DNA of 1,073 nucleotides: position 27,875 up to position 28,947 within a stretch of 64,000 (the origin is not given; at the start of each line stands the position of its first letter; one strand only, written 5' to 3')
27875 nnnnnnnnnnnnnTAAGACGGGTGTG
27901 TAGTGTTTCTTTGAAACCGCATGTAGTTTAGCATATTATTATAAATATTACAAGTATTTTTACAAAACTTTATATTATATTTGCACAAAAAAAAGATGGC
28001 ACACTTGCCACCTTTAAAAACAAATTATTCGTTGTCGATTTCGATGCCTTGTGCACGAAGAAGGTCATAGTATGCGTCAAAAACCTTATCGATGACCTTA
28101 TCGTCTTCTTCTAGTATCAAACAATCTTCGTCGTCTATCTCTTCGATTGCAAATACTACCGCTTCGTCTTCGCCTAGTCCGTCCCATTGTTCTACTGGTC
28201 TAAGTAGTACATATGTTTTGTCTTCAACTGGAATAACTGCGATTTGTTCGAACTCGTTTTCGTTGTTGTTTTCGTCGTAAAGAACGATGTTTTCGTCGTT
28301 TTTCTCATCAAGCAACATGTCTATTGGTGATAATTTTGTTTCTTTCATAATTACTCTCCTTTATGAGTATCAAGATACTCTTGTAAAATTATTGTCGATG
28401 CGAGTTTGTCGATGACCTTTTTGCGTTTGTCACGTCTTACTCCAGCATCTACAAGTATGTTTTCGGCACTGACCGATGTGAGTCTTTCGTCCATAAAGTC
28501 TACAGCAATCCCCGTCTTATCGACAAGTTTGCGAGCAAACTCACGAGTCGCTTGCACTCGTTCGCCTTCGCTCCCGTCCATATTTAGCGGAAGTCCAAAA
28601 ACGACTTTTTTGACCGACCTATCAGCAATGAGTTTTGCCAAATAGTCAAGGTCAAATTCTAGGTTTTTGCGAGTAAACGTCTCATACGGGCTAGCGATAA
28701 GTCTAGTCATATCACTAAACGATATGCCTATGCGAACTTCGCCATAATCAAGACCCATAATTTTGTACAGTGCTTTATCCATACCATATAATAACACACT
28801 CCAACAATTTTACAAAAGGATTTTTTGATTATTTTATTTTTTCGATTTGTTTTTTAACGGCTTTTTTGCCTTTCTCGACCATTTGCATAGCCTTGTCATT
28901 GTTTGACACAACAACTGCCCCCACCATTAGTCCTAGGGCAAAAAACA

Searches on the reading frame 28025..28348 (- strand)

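Call 7: search_protein_families(library=pfam, proteins=[window:28025-28348:-], max_evalue=0.01)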
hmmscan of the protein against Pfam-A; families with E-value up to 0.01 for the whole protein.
window:28025-28348:- (107 aa): 1 family
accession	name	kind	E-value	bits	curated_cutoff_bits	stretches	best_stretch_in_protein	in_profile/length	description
PF06949.16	DUF1292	-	9.6e-10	39.6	24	1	26-97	1-74/75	Protein of unknown function (DUF1292)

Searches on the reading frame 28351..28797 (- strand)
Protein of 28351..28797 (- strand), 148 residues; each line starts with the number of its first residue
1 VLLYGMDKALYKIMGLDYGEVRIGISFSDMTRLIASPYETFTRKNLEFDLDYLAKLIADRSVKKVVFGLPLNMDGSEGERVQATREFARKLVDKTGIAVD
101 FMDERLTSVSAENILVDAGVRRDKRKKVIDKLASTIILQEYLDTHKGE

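Call 7: search_protein_families(library=pfam, proteins=[window:28351-28797:-], max_evalue=0.01)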
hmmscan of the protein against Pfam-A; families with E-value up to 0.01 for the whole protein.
window:28351-28797:- (148 aa): 2 families
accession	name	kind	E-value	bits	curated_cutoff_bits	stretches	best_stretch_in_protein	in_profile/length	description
PF03652.20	RuvX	-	4.2e-43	147.4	29.2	1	12-143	2-133/134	Holliday junction resolvase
PF13317.11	DUF4088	-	0.0023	17.9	23.8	1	30-136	44-147/227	Protein of unknown function (DUF4088)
